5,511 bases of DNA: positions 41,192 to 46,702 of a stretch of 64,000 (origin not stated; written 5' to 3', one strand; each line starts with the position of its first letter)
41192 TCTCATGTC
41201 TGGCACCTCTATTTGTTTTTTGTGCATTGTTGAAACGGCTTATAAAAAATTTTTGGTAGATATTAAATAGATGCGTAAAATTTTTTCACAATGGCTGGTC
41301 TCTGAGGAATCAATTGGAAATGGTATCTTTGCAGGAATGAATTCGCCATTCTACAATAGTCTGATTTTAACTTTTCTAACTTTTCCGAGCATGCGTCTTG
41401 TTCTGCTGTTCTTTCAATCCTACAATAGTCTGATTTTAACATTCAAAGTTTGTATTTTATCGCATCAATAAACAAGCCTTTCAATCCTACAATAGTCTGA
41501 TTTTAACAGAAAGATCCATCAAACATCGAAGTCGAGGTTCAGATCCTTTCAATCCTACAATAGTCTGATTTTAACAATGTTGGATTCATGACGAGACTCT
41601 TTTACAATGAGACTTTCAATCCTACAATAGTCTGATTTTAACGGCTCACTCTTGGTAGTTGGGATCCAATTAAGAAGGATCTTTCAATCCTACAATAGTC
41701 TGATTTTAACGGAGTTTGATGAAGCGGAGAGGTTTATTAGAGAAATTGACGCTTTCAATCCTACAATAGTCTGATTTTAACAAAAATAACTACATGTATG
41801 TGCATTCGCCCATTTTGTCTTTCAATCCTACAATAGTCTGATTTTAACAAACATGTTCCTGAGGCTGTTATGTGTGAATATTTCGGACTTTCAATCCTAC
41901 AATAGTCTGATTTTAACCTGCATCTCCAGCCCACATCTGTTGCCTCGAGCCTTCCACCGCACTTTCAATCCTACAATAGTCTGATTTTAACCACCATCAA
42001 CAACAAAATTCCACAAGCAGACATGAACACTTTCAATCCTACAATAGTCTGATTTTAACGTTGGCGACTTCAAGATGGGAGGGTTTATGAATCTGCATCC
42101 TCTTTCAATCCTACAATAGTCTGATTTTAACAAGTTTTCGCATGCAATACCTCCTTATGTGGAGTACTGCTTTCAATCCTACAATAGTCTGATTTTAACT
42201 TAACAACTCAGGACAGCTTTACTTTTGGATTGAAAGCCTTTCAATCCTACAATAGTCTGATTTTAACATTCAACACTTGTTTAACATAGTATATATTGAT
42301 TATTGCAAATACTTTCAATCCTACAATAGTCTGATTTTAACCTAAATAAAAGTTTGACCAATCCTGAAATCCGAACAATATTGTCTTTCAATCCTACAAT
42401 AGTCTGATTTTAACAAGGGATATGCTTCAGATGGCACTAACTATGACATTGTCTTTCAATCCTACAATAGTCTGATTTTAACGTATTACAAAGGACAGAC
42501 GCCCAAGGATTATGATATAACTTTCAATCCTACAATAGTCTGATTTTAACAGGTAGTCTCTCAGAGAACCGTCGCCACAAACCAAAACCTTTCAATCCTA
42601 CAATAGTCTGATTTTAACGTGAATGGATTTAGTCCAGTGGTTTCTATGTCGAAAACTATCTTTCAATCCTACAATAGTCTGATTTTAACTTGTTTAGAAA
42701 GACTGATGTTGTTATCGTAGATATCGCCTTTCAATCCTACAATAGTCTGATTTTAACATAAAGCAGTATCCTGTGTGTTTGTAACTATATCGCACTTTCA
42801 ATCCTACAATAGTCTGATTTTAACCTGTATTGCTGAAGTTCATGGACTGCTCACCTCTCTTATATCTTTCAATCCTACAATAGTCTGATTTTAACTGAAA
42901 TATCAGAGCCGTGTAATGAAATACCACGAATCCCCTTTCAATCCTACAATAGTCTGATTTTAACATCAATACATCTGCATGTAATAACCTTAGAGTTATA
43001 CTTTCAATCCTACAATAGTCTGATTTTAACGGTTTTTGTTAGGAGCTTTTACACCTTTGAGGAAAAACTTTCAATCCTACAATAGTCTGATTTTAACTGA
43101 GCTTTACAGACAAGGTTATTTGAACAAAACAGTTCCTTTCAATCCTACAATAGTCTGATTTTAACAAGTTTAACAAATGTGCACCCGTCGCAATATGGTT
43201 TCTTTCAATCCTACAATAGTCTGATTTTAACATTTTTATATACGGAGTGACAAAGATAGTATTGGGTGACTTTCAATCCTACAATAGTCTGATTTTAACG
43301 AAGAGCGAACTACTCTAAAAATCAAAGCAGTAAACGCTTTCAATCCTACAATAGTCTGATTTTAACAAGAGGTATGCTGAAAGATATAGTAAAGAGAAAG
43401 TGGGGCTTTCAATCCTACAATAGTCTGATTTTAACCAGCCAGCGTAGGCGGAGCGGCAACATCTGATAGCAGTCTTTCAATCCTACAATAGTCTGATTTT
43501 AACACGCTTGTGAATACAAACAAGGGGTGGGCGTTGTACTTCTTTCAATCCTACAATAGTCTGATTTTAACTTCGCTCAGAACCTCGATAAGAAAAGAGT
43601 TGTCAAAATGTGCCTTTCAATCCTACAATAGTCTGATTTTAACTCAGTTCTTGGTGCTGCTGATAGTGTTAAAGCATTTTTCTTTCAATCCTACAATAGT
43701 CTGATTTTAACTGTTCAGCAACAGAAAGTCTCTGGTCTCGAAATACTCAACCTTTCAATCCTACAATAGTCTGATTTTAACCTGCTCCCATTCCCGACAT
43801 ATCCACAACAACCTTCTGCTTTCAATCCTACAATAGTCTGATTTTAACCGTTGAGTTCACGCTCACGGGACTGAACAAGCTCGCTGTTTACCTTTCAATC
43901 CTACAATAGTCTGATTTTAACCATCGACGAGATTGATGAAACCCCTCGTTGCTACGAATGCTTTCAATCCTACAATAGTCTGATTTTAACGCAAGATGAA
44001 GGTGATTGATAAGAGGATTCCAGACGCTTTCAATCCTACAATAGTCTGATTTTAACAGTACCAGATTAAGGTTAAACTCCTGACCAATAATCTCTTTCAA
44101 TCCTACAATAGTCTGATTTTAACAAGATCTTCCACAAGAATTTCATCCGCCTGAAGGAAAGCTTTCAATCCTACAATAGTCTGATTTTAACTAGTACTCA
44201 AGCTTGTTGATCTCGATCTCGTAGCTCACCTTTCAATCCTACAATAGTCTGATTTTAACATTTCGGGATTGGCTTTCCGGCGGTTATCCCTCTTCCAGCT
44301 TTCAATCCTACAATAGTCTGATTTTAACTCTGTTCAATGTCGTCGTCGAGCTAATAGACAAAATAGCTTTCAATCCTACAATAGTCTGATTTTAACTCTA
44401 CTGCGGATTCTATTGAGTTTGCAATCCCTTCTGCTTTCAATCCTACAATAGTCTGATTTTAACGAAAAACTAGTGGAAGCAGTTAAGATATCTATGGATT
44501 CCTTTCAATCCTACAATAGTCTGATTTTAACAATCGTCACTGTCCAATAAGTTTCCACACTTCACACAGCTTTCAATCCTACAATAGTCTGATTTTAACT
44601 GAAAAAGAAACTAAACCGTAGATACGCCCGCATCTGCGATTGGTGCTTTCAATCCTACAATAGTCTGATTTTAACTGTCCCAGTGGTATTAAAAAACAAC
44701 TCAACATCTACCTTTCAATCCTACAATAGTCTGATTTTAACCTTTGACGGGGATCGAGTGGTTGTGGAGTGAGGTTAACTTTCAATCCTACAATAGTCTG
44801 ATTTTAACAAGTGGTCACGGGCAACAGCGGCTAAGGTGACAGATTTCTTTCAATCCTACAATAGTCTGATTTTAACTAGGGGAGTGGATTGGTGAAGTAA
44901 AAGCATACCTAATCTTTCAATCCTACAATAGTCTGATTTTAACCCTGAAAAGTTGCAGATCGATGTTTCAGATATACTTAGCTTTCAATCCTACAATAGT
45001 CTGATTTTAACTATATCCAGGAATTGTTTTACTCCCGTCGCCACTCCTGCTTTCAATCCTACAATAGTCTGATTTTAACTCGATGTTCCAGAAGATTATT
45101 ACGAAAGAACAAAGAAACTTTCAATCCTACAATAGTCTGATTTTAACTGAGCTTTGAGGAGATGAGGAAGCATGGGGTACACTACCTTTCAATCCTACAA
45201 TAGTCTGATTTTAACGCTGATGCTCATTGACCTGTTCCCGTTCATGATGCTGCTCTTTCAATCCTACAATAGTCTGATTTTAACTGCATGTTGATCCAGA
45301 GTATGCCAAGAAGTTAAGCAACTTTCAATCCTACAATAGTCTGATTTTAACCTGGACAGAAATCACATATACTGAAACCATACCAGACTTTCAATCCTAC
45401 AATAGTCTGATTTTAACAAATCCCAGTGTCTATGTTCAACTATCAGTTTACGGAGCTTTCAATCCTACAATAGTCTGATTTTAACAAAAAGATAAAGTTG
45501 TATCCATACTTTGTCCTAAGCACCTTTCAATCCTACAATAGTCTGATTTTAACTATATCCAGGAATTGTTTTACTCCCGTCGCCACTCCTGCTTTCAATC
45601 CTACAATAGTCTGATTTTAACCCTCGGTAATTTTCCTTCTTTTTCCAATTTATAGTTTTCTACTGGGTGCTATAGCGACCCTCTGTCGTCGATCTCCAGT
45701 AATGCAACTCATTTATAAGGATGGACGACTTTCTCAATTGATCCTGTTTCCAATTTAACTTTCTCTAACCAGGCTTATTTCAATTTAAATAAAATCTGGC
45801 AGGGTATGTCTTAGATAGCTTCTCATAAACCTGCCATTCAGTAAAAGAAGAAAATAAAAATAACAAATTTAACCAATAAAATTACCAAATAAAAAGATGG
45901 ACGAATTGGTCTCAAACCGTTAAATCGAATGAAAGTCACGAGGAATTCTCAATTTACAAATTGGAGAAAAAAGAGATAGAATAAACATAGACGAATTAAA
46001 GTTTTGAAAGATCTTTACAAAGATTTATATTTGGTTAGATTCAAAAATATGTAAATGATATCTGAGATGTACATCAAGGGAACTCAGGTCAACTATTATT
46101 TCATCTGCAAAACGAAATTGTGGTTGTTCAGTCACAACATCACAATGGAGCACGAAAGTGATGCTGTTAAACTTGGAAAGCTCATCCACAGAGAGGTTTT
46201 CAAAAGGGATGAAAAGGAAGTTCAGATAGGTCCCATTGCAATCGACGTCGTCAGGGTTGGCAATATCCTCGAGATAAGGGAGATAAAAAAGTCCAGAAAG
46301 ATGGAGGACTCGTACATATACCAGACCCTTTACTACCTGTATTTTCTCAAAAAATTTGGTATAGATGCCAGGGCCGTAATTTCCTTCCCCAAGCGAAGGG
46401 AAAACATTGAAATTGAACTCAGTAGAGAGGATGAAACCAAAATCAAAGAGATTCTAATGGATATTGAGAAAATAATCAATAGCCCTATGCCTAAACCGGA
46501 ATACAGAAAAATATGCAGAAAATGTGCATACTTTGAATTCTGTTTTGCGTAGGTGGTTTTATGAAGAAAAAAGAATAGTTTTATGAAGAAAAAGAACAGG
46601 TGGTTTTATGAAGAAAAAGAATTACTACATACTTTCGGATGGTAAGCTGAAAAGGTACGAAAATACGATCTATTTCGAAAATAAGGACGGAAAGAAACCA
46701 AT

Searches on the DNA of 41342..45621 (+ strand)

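Call 68: search_dna_similar(query=window:41342-45621:+, collection=phages, mode=distant, max_evalue=0.01, max_rows=15)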
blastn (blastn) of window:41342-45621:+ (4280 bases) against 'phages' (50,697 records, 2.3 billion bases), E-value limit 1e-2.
No match.

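Call 69: search_dna_similar(query=window:41342-45621:+, collection=plasmids, mode=distant, max_evalue=0.01, max_rows=15)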
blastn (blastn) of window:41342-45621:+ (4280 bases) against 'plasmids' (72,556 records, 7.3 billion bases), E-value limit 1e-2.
Records with a match: 1; places in all: 1; records where one place covers at least 80% of the query: 0.
Best place of each record, by identity: 60-80% 1.
By first word of the organism name: Methanocaldococcus 1.
By predicted mobility (MOB-suite, as given by PLSDB): non-mobilizable 1.
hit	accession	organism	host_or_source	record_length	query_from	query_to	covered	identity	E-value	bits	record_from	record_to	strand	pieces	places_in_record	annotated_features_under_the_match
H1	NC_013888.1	Methanocaldococcus sp. FS406-22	-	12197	1862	3334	5%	74.4%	2e-3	107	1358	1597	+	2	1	none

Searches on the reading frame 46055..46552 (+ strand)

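Call 5: search_protein_families(library=pfam, proteins=[window:46055-46552:+], max_evalue=1)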
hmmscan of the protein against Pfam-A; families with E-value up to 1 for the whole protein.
window:46055-46552:+ (165 aa): 4 families
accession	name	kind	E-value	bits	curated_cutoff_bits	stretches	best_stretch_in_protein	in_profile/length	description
PF01930.23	Cas_Cas4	-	1.5e-54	184.9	22.7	1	8-164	1-159/160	Domain of unknown function DUF83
PF12705.13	PDDEXK_1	-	0.00061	20.2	22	1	65-163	130-246/247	PD-(D/E)XK nuclease superfamily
PF08696.17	Dna2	-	0.035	14.3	22.4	1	6-145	55-191/204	DNA replication factor Dna2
PF06935.16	DUF1284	-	0.1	13.4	25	1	120-163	62-102/102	Protein of unknown function (DUF1284)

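Call 6: search_protein_families(library=ncbifam, proteins=[window:46055-46552:+], max_evalue=1)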
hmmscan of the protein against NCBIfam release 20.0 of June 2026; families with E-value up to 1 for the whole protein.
window:46055-46552:+ (165 aa): 4 families
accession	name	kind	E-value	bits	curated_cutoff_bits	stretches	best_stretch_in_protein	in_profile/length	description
TIGR00372.1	cas4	equivalog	2.9e-24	85.9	65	1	8-163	2-178/180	CRISPR-associated protein Cas4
NF049935.1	cas4g_cas1g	exception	5.9e-05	21.7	560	1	90-164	113-190/546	CRISPR-associated endonuclease Cas4g/Cas1g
TIGR04328.1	cas4_PREFRAN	exception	0.0033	17.5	70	1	63-163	73-175/178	type V CRISPR-associated protein Cas4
TIGR03491.1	TIGR03491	subfamily_domain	0.0062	15.5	97.45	1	76-163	115-204/462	TM0106 family RecB-like putative nuclease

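Call 7: search_protein_families(library=padloc, proteins=[window:46055-46552:+], max_evalue=1)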
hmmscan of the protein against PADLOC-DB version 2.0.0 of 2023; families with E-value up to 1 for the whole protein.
window:46055-46552:+ (165 aa): 16 families
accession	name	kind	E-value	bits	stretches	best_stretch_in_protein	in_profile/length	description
PDLC01771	Cas4b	-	1.1e-55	186.2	1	7-165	4-160/162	-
PDLC02086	Cas4b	-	4.5e-52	174.3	1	5-164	1-160/161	-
PDLC01611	Cas4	-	7.3e-52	173.8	1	9-164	2-157/158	"CAS-I,CAS-II,CAS-III,CAS-IV,CAS-V,CAS-VI; acquisition_associated"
PDLC01447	Cas4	-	1.5e-37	127.6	1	4-164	2-158/161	"CAS-I,CAS-II,CAS-III,CAS-IV,CAS-V,CAS-VI; acquisition_associated"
PDLC01772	Cas4b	-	1.8e-25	88.3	1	5-164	4-162/164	-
PDLC00943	Cas4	-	7.8e-25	85.9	1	8-163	2-178/180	CRISPR-associated protein Cas4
PDLC01250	Cas4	-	2.6e-22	77.9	1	7-163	1-167/168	"CAS-I,CAS-II,CAS-III,CAS-IV,CAS-V,CAS-VI; acquisition_associated"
PDLC00944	Cas4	-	2.8e-18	64.7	1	7-163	1-176/177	Cas4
PDLC02085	Cas4a2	-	7.5e-12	43.9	1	9-163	4-161/166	-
PDLC02034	Cas4d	-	3.3e-08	31.4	2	113-164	132-181/192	-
PDLC02036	Cas4d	-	4.2e-08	31.5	1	5-163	19-178/181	-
PDLC01747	Cas1g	-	2.6e-07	27.6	1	18-164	12-177/523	-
PDLC02083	Cas4_II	-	7.9e-05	21.2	1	88-163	104-183/186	-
PDLC02087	Cas4b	-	0.00024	19.3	1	82-163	102-188/189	-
PDLC01773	Cas4c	-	0.00057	17.3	1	113-164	143-194/229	-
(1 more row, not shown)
